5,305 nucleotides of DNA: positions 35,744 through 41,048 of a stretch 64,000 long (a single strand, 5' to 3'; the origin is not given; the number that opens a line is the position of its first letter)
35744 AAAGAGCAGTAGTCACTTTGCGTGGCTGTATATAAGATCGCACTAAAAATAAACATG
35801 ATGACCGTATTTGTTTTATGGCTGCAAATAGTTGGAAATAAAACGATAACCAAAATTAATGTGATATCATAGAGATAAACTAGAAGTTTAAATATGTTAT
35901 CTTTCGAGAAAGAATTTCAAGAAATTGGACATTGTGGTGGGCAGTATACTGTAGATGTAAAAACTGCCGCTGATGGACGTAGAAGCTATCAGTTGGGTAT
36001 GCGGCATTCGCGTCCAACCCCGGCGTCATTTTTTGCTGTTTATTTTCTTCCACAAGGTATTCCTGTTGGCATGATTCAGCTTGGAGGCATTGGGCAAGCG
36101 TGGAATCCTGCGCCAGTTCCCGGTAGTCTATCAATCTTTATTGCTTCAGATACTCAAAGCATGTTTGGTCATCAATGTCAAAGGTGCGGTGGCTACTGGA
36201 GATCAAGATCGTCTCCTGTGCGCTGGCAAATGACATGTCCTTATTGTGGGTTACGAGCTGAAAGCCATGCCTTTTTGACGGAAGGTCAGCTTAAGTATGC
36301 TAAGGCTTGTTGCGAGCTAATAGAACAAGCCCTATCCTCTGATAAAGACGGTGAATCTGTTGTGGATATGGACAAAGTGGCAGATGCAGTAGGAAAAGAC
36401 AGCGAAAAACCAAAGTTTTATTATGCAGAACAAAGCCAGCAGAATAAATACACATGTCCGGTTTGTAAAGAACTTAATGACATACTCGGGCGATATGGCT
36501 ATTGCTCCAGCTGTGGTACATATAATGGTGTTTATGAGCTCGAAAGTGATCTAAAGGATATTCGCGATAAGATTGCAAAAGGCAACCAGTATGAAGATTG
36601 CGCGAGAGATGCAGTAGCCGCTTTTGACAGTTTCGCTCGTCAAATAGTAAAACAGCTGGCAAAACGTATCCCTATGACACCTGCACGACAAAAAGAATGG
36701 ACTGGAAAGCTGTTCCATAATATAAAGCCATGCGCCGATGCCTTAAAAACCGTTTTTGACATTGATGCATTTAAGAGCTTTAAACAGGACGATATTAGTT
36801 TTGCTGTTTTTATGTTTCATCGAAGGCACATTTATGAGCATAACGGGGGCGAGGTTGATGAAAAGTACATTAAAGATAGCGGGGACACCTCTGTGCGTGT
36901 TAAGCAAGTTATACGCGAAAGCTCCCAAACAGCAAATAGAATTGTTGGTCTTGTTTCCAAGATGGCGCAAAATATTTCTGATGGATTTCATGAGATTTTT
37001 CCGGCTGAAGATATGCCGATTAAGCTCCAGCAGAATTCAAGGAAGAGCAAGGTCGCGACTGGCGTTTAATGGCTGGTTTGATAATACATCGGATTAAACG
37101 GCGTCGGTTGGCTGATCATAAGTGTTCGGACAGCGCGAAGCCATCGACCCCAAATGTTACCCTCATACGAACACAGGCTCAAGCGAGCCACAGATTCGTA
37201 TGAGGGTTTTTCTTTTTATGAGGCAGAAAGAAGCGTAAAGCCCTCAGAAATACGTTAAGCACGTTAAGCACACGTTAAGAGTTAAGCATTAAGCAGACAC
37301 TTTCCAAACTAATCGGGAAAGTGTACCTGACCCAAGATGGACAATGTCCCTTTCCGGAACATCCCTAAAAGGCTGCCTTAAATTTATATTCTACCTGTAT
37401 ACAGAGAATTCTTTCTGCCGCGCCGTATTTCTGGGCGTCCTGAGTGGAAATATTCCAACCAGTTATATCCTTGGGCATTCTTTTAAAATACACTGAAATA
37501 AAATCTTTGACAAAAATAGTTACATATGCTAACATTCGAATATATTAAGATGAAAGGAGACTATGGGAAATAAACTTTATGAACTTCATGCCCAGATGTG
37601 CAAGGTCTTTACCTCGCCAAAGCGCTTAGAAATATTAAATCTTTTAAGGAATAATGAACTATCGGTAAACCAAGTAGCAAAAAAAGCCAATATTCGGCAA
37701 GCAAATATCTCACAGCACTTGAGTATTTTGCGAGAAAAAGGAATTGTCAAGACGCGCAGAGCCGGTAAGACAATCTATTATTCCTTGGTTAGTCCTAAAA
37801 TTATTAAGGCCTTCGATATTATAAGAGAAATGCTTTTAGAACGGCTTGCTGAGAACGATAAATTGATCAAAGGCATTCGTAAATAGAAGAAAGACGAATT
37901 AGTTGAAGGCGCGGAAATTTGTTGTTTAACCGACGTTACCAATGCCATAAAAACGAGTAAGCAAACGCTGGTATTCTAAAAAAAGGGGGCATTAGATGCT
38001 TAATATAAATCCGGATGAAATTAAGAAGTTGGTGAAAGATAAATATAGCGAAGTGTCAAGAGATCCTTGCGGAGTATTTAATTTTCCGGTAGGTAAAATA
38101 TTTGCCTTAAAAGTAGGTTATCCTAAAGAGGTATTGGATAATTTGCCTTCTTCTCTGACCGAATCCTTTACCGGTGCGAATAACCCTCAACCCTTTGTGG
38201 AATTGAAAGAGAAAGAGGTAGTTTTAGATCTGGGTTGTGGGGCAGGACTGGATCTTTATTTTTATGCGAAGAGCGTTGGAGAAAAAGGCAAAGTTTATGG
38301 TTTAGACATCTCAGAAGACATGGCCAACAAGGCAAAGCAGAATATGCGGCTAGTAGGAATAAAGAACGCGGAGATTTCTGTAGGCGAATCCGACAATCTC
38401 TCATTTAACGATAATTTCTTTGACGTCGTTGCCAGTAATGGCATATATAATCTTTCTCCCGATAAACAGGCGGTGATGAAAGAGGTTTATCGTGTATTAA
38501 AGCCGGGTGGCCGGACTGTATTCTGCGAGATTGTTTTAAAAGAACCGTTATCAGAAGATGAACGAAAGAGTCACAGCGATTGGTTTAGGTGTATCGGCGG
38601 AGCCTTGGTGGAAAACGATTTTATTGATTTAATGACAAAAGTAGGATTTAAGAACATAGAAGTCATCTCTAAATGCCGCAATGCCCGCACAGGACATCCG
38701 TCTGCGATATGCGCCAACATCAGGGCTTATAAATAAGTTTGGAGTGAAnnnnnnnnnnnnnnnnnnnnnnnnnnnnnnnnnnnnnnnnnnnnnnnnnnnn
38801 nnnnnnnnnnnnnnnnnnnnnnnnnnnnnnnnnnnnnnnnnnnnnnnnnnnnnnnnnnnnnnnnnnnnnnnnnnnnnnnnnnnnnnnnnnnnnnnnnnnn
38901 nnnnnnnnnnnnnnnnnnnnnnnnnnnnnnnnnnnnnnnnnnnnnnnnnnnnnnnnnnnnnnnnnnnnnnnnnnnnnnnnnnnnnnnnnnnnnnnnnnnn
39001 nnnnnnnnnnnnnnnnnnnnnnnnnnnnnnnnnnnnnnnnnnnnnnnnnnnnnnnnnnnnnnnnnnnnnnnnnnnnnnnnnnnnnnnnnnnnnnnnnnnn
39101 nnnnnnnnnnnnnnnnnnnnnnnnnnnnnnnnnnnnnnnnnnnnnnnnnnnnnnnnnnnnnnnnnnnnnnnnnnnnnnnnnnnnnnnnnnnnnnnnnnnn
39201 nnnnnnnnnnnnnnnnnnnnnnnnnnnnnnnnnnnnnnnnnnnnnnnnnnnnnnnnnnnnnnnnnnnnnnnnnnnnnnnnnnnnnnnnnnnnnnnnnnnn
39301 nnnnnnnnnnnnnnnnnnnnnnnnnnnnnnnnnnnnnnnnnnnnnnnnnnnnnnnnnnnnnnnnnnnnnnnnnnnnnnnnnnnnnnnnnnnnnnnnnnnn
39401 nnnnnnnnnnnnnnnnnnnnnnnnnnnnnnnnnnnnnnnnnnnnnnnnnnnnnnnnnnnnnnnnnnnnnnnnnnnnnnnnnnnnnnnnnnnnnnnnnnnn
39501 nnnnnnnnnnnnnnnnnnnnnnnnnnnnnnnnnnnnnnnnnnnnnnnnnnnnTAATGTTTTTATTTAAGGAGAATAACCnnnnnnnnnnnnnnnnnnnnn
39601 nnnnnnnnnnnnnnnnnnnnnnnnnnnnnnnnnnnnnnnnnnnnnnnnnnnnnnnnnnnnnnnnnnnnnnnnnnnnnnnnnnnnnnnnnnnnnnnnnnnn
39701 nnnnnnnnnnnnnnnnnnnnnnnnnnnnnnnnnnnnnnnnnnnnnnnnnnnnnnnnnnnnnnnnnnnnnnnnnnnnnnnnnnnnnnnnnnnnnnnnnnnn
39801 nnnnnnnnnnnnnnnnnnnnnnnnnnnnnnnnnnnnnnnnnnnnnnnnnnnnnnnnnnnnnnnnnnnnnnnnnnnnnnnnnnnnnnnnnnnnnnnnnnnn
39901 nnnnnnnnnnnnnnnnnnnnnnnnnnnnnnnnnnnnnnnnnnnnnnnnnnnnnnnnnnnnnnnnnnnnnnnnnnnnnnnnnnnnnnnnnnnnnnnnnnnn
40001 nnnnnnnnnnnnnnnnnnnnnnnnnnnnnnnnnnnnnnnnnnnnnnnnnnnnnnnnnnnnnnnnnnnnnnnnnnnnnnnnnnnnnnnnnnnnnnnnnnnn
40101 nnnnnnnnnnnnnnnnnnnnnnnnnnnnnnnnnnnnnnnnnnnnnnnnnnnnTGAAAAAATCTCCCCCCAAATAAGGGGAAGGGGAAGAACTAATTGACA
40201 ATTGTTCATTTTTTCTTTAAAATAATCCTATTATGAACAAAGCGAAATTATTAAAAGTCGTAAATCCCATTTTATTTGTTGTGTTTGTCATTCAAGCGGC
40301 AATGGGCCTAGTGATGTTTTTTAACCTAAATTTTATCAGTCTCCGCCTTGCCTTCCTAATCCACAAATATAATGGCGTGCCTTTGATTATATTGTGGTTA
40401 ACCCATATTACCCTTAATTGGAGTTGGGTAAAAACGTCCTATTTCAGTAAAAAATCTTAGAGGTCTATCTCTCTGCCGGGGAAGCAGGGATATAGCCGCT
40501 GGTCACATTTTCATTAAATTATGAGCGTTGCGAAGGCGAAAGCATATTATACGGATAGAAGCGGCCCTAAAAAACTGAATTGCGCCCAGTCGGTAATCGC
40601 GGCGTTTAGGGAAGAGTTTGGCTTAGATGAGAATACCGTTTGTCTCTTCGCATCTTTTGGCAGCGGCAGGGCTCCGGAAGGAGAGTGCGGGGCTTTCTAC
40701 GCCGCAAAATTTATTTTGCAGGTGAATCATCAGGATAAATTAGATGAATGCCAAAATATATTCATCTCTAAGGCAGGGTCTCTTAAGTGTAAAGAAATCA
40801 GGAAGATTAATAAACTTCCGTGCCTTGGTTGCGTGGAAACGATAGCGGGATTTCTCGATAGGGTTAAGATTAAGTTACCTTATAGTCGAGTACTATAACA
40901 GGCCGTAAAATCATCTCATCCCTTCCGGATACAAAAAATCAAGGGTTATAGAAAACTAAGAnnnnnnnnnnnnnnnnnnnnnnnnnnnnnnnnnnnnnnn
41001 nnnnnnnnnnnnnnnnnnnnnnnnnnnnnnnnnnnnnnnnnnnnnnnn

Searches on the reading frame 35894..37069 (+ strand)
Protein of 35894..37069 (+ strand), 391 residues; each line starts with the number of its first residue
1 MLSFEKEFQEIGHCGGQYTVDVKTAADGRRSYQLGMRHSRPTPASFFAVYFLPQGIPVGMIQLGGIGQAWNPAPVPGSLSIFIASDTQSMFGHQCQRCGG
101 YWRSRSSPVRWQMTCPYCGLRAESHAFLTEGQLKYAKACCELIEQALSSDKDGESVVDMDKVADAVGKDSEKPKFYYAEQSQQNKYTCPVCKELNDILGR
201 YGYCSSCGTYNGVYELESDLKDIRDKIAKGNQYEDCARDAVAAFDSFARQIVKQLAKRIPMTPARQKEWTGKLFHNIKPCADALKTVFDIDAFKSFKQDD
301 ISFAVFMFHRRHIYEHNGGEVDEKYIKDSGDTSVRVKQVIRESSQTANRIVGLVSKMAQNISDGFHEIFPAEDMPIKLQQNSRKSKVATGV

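Call 6: search_protein_families(library=pfam, proteins=[window:35894-37069:+], max_evalue=0.1)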
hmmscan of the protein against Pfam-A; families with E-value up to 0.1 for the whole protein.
window:35894-37069:+ (391 aa): 3 families
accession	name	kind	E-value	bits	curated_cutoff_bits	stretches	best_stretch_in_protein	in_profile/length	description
PF10058.14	Zn_ribbon_10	-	0.0087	16.2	24.2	0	93-119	26-51/54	ER junction formation factor lunapark, zinc ribbon finger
PF14255.11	Cys_rich_CPXG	-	0.023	15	25.2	0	114-155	2-46/52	Cysteine-rich CPXCG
PF05605.18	zf-Di19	-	0.034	14.8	27.5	0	113-127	3-17/54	Drought induced 19 protein (Di19), zinc-binding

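Call 7: search_protein_families(library=padloc, proteins=[window:35894-37069:+], max_evalue=0.1)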
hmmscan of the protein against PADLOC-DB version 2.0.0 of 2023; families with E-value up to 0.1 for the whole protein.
window:35894-37069:+ (391 aa): 1 family
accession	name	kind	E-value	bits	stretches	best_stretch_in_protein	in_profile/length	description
PDLC04447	PDC-M14A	-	4.6e-08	31.6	1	79-209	6-149/152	-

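Call 12: search_solved_structures(query=window:35894-37069:+, max_evalue=1)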
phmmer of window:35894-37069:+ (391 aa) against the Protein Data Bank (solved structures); distinct sequences matched with E-value up to 1: 1.
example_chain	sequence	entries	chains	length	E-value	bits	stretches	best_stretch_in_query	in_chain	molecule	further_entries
2hze_A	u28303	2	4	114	0.6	12.5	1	185-230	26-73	Glutaredoxin-1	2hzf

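Call 24: find_homologous_proteins(query=window:35894-37069:+, max_evalue=0.001)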
Query window:35894-37069:+ (391 aa): 831 proteins with E <= 0.001 among 2744 candidates; the best 120 are listed.
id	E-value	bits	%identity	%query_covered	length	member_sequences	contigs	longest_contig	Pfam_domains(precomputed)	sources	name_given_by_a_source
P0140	7.7e-270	913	100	100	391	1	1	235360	-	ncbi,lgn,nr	ncbi:MAG: hypothetical protein Q7K98_07670 [Candidatus Omnitrophota bacterium]|nr:hypothetical prote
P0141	9.3e-241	817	88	99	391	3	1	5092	-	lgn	-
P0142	5.5e-239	811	87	100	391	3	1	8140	-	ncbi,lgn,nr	ncbi:MAG: hypothetical protein KKG01_06800 [Candidatus Omnitrophica bacterium]|nr:hypothetical prote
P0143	3.4e-238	808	87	100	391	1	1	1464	-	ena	-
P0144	3.5e-236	802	86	100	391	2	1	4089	-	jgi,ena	-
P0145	2.8e-234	795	85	100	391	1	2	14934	-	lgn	-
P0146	8.8e-230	781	85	98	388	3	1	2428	-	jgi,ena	-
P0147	6.9e-221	751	81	98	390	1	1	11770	-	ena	-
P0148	8.0e-210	715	78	98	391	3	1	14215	-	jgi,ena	-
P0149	2.6e-205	700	74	98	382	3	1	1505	-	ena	-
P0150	4.6e-198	676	73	96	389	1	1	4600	-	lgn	-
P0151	3.6e-193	660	72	97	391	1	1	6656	-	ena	-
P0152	4.1e-191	653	70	97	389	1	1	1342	-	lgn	-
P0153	2.5e-190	651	89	78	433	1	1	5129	-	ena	-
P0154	1.7e-189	648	70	98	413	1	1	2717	-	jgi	-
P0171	1.1e-175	603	63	99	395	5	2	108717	-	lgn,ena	-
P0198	2.5e-162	559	62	98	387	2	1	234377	-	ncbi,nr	ncbi:MAG: hypothetical protein PHW04_01070 [Candidatus Wallbacteria bacterium]|nr:hypothetical prote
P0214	2.1e-156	539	59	96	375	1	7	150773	-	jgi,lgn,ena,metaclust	metaclust:\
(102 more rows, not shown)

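Call 75: search_solved_structures(query=A4, max_evalue=5, show_alignments=2)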
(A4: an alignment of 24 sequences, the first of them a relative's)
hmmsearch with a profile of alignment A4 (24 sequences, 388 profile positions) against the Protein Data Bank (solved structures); distinct sequences matched with E-value up to 5: 3.
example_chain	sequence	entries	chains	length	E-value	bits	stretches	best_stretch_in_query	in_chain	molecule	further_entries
3ez9_A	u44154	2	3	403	0.11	14.4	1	213-297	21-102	ParA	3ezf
7aor_at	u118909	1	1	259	0.38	12.7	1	93-223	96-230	mS66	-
6z35_A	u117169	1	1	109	1.6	10.7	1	275-349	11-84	Maquette 2-1ip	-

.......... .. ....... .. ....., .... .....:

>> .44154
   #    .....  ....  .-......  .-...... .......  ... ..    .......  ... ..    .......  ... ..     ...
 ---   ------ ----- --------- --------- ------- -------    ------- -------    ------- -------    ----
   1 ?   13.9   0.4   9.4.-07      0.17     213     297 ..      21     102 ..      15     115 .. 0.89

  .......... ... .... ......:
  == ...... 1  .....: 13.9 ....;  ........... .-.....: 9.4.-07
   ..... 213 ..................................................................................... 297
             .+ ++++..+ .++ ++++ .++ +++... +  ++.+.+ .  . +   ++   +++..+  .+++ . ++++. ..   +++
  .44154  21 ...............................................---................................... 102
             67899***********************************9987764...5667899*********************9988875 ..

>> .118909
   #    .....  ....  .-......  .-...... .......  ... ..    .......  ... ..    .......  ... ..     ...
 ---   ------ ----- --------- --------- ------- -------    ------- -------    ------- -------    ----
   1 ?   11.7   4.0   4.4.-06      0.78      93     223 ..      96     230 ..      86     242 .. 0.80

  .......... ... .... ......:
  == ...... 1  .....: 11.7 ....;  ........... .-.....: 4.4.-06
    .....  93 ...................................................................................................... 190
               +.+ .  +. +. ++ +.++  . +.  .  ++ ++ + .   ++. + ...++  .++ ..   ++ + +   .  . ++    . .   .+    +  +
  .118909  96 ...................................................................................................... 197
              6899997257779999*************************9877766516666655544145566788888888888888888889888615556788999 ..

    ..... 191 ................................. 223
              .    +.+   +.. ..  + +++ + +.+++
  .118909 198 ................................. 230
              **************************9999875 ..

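Call 76: search_protein_families(library=pfam, alignment_id=A4, max_evalue=1)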
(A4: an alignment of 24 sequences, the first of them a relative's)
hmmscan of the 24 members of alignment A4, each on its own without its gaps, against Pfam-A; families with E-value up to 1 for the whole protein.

A. member 1, P0140 (391 aa): 7 families
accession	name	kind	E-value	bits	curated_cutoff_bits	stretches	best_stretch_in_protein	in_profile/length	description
PF10058.14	Zn_ribbon_10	-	0.0087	16.2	24.2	0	93-119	26-51/54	ER junction formation factor lunapark, zinc ribbon finger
PF14255.11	Cys_rich_CPXG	-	0.023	15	25.2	1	114-155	2-46/52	Cysteine-rich CPXCG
PF05605.18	zf-Di19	-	0.034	14.8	27.5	0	113-127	3-17/54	Drought induced 19 protein (Di19), zinc-binding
PF01155.25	HypA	-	0.19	12.2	28.9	0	94-121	72-95/112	Hydrogenase/urease nickel incorporation, metallochaperone, hypA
PF12773.13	DZR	-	0.46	11.1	27.3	0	185-208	24-45/45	Double zinc ribbon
PF07191.17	Zn_ribbon_6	-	0.71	10.3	25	0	181-209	12-37/67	Double zinc ribbon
PF14952.11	zf-tcix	-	0.82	9.7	31.2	1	204-212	13-21/42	Putative treble-clef, zinc-finger, Zn-binding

B. families by the number of members that match (of 24 scanned): 41 families (the first 25 are shown)
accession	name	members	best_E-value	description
PF01155.25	HypA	16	0.0055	Hydrogenase/urease nickel incorporation, metallochaperone, hypA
PF10218.14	SPRING1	12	0.00031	SREBP regulating gene protein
PF10058.14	Zn_ribbon_10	10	0.001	ER junction formation factor lunapark, zinc ribbon finger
PF14255.11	Cys_rich_CPXG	10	0.0057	Cysteine-rich CPXCG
PF07191.17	Zn_ribbon_6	6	0.15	Double zinc ribbon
PF12773.13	DZR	5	0.06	Double zinc ribbon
PF13248.11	Zn_ribbon_3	4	0.0023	zinc-ribbon domain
PF23455.1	DUF7129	4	0.048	Domain of unknown function (DUF7129)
PF22191.2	IBR_1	4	0.12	IBR domain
PF25206.1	DUF7836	2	0.071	Domain of unknown function (DUF7836)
PF23451.1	Zn_ribbon_PaaD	2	0.19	PaaD zinc beta ribbon domain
PF13824.12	zf-Mss51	2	0.28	Zinc-finger of mitochondrial splicing suppressor 51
PF02901.20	PFL-like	1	0.014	Pyruvate formate lyase-like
PF10414.14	CysG_dimeriser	1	0.017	Sirohaem synthase dimerisation region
PF24463.1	DUF7577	1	0.022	Domain of unknown function (DUF7577)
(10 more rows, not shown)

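Call 77: find_encoding_contigs(protein=P0171, flank=6000, max_places=2)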
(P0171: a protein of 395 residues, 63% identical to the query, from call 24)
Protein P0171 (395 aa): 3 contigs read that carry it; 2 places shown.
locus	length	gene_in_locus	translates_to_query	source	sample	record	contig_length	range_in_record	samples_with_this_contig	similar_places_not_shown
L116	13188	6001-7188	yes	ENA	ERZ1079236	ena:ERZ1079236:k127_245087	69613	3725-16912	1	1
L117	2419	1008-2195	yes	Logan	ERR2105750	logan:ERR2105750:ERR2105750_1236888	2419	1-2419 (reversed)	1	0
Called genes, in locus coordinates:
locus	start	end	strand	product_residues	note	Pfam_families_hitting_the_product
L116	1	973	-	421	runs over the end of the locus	PF13393:tRNA-synt_His, PF00587:tRNA-synt_2b, PF03129:HGTP_anticodon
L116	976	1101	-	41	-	-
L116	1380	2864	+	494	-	PF02511:Thy1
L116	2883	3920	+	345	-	-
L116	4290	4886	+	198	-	PF11845:Tll0287-like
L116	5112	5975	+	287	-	PF18742:DpnII-MboI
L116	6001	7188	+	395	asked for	-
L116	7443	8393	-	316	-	PF20434:BD-FAE, PF07859:Abhydrolase_3, PF00135:COesterase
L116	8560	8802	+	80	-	-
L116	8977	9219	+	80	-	PF22513:FitA-like_RHH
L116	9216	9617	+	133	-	PF01850:PIN (weak)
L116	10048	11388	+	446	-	PF02661:Fic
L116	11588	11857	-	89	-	-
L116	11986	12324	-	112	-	PF00543:P-II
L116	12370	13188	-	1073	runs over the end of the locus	PF10070:DabA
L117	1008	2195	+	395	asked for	-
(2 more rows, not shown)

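Call 78: find_encoding_contigs(protein=P0198, flank=6000, max_places=2)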
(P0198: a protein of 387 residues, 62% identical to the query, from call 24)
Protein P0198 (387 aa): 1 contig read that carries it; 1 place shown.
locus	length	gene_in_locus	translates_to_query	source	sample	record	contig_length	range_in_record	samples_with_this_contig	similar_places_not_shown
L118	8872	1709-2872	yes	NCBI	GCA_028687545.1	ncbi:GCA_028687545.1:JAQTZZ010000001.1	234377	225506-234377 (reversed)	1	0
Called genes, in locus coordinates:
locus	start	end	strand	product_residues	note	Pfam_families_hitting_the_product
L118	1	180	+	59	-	?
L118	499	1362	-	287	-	PF14237:GYF_2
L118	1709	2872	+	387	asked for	-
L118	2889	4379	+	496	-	-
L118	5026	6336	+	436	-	PF13304:AAA_21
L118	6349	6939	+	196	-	PF13707:RloB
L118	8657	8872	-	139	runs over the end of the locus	PF00072:Response_reg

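Call 79: find_encoding_contigs(protein=P0214, flank=6000, max_places=2)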
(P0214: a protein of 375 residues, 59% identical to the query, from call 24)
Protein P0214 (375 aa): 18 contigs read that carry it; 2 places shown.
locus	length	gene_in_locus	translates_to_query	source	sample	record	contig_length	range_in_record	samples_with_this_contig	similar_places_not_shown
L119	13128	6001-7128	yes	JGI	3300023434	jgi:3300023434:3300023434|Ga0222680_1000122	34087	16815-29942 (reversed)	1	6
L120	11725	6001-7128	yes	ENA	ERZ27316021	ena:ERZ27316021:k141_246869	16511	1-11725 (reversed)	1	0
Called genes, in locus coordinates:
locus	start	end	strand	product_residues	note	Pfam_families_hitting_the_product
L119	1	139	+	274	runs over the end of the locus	PF01678:DAP_epimerase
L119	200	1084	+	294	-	PF13624:SurA_N_3 (weak), PF13145:Rotamase_2, PF13616:Rotamase_3, PF00639:Rotamase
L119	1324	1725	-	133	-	PF01850:PIN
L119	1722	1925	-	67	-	PF09957:VapB_antitoxin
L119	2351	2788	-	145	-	-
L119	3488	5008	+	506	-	PF13208:TerB_N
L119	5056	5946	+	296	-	-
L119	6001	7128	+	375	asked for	-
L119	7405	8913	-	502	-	PF02881:SRP54_N, PF00448:SRP54, PF02978:SRP_SPB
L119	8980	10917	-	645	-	PF00456:Transketolase_N, PF02779:Transket_pyr, PF02780:Transketolase_C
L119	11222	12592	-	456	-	PF00072:Response_reg, PF00158:Sigma54_activat, PF14532:Sigma54_activ_2, PF07728:AAA_5 (weak), PF25601:AAA_lid_14, PF02954:HTH_8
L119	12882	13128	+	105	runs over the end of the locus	PF00829:Ribosomal_L21p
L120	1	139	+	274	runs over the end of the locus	PF01678:DAP_epimerase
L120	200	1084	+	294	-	PF13624:SurA_N_3 (weak), PF13145:Rotamase_2, PF13616:Rotamase_3, PF00639:Rotamase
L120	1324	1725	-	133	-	PF01850:PIN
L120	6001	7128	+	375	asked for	-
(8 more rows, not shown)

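Call 80: search_protein_families(library=ncbifam, proteins=[window:35894-37069:+], max_evalue=0.01)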
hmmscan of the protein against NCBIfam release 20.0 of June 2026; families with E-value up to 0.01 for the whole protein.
window:35894-37069:+ (391 aa): 0 families

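Call 81: search_protein_families(library=phrogs, proteins=[window:35894-37069:+], max_evalue=0.01)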
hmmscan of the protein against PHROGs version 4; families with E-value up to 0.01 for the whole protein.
window:35894-37069:+ (391 aa): 0 families

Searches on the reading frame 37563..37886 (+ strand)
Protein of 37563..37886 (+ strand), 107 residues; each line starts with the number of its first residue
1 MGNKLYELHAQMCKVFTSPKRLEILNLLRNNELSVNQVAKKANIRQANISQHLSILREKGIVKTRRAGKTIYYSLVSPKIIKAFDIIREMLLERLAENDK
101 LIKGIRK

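Call 45: search_protein_families(library=pfam, proteins=[window:37563-37886:+], max_evalue=0.001)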
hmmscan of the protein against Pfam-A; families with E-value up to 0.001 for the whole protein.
window:37563-37886:+ (107 aa): 7 families
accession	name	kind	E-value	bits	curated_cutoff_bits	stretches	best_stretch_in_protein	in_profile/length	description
PF01022.26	HTH_5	-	3e-15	56.3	22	1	18-63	1-46/47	Bacterial regulatory protein, arsR family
PF12840.13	HTH_20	-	4.7e-09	36.5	27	1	17-65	2-51/51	Helix-turn-helix domain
PF01978.25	TrmB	-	4.4e-07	30.1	25.6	1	26-78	16-67/68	Sugar-specific transcriptional regulator TrmB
PF12802.13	MarR_2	-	7.4e-06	26.5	27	1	21-67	7-55/61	MarR family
PF25212.1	HVO_A0114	-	1.8e-05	24.9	27.6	1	11-70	15-74/84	HVO_A0114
PF02082.26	Rrf2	-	0.00011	22.9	30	1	29-89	19-80/132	Iron-dependent Transcriptional regulator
PF13412.12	HTH_24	-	0.00017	21.5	21.9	1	20-63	4-48/48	Winged helix-turn-helix DNA-binding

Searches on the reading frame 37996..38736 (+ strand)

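Call 45: search_protein_families(library=pfam, proteins=[window:37996-38736:+], max_evalue=0.001)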
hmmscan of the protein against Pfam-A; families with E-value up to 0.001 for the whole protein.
window:37996-38736:+ (246 aa): 16 families
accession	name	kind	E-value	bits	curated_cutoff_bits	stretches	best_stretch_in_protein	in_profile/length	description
PF13847.12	Methyltransf_31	-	1.8e-30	106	27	1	71-199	2-131/145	Methyltransferase domain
PF13649.12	Methyltransf_25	-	3.2e-22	79.5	27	1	76-172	1-97/97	Methyltransferase domain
PF01209.24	Ubie_methyltran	-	5e-21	75.6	20.1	1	71-179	46-154/233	ubiE/COQ5 methyltransferase family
PF08241.18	Methyltransf_11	-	2.6e-20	73.3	21.2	1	77-176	1-95/95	Methyltransferase domain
PF08242.18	Methyltransf_12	-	6.1e-15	56.2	30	1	77-173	1-97/98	Methyltransferase domain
PF13489.12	Methyltransf_23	-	2.8e-12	47.1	27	1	70-221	20-162/164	Methyltransferase domain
PF01135.25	PCMT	-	5.7e-08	33.2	20.3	1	67-133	68-134/210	Protein-L-isoaspartate(D-aspartate) O-methyltransferase (PCMT)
PF06325.19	PrmA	-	2.4e-07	31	22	1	71-180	160-262/296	Ribosomal protein L11 methyltransferase (PrmA)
PF02353.26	CMAS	-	2.4e-06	27.5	27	1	69-198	59-186/273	Mycolic acid cyclopropane synthetase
PF02384.22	N6_Mtase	-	2e-05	24.5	20.4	1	68-162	42-146/311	N-6 DNA Methylase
PF05175.20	MTS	-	2.8e-05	24.2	23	1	72-149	31-106/170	Methyltransferase small domain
PF20922.3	Anamorsin_N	-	0.00017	21.8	27.1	1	124-185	31-96/163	Anamorsin, N-terminal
PF01189.24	Methyltr_RsmB-F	-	0.0002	21.5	27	0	69-135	5-71/199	16S rRNA methyltransferase RsmB/F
PF01728.25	FtsJ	-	0.00025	21.5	24.1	1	70-156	19-106/181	FtsJ-like methyltransferase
PF05148.21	Methyltransf_8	-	0.00062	20.1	27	0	70-180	70-160/219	Hypothetical methyltransferase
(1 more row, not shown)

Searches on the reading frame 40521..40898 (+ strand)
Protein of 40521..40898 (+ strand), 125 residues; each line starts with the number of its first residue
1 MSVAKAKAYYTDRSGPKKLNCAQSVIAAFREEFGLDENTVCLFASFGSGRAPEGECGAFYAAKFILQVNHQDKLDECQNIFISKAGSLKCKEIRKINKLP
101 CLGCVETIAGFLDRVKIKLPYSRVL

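Call 45: search_protein_families(library=pfam, proteins=[window:40521-40898:+], max_evalue=0.001)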
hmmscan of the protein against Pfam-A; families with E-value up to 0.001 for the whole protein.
window:40521-40898:+ (125 aa): 1 family
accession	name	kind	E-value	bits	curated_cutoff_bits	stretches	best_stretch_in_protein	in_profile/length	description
PF09719.15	C_GCAxxG_C_C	-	6.2e-12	46.1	27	1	20-114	2-117/118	Putative redox-active protein (C_GCAxxG_C_C)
